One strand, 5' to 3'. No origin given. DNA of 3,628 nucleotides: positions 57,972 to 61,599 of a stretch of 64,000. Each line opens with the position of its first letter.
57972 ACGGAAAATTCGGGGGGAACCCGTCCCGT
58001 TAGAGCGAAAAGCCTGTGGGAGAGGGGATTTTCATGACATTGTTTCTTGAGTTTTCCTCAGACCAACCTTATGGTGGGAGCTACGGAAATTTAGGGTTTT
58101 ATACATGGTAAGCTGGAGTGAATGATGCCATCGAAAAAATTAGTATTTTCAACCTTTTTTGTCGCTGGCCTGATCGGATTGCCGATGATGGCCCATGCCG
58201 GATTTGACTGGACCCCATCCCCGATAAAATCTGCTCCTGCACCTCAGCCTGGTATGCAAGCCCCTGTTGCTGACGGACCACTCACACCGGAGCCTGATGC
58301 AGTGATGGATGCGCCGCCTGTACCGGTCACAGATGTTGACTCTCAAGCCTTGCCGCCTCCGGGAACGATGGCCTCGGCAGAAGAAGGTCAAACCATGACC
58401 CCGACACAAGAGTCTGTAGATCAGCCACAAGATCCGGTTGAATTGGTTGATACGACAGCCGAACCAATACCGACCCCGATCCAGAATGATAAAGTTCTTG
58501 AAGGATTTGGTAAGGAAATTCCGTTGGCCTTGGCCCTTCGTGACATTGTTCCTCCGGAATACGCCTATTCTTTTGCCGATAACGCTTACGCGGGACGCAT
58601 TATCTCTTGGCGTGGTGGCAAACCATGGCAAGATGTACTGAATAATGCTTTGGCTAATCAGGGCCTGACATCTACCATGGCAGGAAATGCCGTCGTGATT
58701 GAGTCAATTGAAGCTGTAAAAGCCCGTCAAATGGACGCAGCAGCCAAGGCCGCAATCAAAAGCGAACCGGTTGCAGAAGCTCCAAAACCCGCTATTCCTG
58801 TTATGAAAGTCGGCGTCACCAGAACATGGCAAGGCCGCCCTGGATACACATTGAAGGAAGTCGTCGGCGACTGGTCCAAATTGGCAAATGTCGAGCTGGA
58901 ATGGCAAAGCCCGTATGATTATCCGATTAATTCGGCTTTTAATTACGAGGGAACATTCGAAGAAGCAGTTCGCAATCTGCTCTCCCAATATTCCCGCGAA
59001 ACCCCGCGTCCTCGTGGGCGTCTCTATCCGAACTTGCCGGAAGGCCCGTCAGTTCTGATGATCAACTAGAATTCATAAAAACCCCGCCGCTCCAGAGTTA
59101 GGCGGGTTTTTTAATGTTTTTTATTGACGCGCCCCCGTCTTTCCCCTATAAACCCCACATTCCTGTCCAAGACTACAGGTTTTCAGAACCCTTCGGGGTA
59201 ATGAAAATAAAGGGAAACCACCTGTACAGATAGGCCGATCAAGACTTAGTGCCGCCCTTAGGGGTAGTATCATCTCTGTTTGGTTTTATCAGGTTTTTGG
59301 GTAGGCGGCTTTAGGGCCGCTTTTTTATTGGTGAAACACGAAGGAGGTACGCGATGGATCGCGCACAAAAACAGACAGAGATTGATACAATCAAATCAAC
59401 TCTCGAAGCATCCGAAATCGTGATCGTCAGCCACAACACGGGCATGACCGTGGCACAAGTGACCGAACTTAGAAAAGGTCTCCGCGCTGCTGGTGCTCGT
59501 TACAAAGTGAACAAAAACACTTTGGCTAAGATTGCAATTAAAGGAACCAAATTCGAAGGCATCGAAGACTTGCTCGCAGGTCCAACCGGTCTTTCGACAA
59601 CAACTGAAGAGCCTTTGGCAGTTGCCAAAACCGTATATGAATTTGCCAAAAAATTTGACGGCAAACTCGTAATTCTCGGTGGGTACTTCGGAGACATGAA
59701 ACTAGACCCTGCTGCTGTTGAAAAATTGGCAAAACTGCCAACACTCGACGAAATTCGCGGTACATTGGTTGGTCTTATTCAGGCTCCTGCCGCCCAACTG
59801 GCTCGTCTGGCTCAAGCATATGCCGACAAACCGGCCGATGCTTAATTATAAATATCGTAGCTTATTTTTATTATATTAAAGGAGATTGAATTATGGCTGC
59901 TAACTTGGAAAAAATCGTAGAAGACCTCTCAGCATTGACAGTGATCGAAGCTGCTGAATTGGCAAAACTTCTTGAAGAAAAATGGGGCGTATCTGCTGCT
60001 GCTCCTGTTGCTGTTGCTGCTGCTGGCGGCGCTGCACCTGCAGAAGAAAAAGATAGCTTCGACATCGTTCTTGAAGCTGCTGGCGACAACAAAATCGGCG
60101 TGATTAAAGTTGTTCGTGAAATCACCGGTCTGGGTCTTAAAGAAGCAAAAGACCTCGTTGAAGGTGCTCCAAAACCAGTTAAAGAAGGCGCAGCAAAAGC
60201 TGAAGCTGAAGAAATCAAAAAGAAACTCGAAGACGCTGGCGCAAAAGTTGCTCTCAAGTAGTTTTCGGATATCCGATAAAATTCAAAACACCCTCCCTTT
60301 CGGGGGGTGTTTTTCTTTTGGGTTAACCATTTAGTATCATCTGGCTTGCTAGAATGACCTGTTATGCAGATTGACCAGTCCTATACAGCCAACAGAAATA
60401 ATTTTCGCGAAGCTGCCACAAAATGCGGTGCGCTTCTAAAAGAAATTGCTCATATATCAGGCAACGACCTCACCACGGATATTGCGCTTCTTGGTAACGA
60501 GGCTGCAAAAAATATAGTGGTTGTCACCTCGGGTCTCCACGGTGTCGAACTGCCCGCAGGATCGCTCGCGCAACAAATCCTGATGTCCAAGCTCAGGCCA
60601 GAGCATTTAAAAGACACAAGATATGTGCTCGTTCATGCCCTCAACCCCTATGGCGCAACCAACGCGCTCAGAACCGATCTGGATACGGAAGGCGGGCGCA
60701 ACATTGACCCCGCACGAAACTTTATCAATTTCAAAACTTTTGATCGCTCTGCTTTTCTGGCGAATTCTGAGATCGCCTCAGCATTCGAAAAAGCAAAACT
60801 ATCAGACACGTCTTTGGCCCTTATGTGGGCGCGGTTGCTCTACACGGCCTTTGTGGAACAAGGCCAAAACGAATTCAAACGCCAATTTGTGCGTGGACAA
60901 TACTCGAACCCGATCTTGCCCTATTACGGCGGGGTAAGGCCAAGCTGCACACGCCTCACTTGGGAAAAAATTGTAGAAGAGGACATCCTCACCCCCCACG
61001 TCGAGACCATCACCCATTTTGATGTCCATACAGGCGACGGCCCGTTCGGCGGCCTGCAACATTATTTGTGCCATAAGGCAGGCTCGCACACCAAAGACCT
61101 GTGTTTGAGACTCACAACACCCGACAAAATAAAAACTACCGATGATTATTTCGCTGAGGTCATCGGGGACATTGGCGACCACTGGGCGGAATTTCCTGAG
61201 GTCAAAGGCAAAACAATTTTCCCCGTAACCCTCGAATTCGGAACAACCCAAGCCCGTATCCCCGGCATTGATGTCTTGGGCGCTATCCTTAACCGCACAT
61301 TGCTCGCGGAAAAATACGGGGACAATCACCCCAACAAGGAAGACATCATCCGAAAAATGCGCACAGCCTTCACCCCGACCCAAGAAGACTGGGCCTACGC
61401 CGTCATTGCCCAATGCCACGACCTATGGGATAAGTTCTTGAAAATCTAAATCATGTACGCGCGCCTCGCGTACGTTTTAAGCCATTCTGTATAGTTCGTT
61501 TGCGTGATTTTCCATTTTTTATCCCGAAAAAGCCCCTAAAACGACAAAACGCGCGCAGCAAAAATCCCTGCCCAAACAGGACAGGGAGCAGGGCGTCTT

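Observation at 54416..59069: Chromosomal Dot/Icm-type (type IVB) secretion sub-cluster dotD-dotC-dotB-icmT in an alphaproteobacterial core-genome setting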

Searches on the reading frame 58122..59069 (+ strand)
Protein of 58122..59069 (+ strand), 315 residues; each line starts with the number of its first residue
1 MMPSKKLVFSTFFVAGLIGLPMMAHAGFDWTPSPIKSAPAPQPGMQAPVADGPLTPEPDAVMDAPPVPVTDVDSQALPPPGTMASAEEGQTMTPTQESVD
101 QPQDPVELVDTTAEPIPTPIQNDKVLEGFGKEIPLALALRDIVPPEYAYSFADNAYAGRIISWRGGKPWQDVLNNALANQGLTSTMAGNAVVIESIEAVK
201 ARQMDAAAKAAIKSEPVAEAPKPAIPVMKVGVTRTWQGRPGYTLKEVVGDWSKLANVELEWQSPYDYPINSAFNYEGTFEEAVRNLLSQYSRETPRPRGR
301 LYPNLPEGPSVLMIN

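Call 3: search_protein_families(library=pfam, proteins=[window:58122-59069:+], max_evalue=0.01)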
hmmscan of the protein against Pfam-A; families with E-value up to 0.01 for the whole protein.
window:58122-59069:+ (315 aa): 2 families
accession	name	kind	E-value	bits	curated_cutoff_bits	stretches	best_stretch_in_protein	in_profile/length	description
PF10671.14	TcpQ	-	3.2e-12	46.8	27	1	234-295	1-62/80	Toxin co-regulated pilus biosynthesis protein Q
PF07660.19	STN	-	0.00031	20.9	28.4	1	165-194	21-50/52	Secretin and TonB N terminus short domain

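Call 4: search_protein_families(library=ncbifam, proteins=[window:58122-59069:+], max_evalue=0.01)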
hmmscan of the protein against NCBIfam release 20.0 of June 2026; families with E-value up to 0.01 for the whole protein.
window:58122-59069:+ (315 aa): 0 families

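Call 59: search_solved_structures(query=window:58122-59069:+, max_evalue=1)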
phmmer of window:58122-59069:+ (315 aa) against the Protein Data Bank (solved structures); distinct sequences matched with E-value up to 1: 10.
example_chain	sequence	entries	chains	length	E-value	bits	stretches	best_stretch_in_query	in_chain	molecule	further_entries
9u5s_R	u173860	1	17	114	0.0012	21.6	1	234-302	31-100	Lipoprotein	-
5yxg_A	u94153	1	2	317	0.047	16.3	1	244-292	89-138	Pilus assembly protein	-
6w6m_A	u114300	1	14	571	0.047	16.3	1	132-215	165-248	Type IV pilus secretin PilQ family protein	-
5z0z_A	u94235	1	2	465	0.079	15.6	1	244-292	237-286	Pilus assembly protein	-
5z24_A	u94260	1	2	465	0.08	15.6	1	244-292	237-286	Pilus assembly protein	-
5yu5_A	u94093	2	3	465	0.08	15.6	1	244-292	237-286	Pilus assembly protein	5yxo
2hv2_A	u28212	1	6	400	0.11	15.2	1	240-288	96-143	Hypothetical protein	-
6whn_A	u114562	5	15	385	0.81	12.3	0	236-305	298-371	Histone deacetylase 2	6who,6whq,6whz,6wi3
9jv3_A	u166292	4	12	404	0.87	12.2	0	236-305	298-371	Histone deacetylase 2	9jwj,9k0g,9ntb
4bkx_B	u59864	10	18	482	0.99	12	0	237-309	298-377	HISTONE DEACETYLASE 1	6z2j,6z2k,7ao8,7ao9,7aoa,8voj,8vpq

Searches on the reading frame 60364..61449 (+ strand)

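Call 3: search_protein_families(library=pfam, proteins=[window:60364-61449:+], max_evalue=0.01)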
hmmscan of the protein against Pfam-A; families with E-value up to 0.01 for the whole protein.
window:60364-61449:+ (361 aa): 1 family
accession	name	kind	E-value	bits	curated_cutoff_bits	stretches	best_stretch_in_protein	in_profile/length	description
PF10994.13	DUF2817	-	4.6e-51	174.8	23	1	5-350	3-341/341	Protein of unknown function (DUF2817)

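Call 4: search_protein_families(library=ncbifam, proteins=[window:60364-61449:+], max_evalue=0.01)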
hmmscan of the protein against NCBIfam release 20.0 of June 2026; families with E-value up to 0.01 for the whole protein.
window:60364-61449:+ (361 aa): 0 families
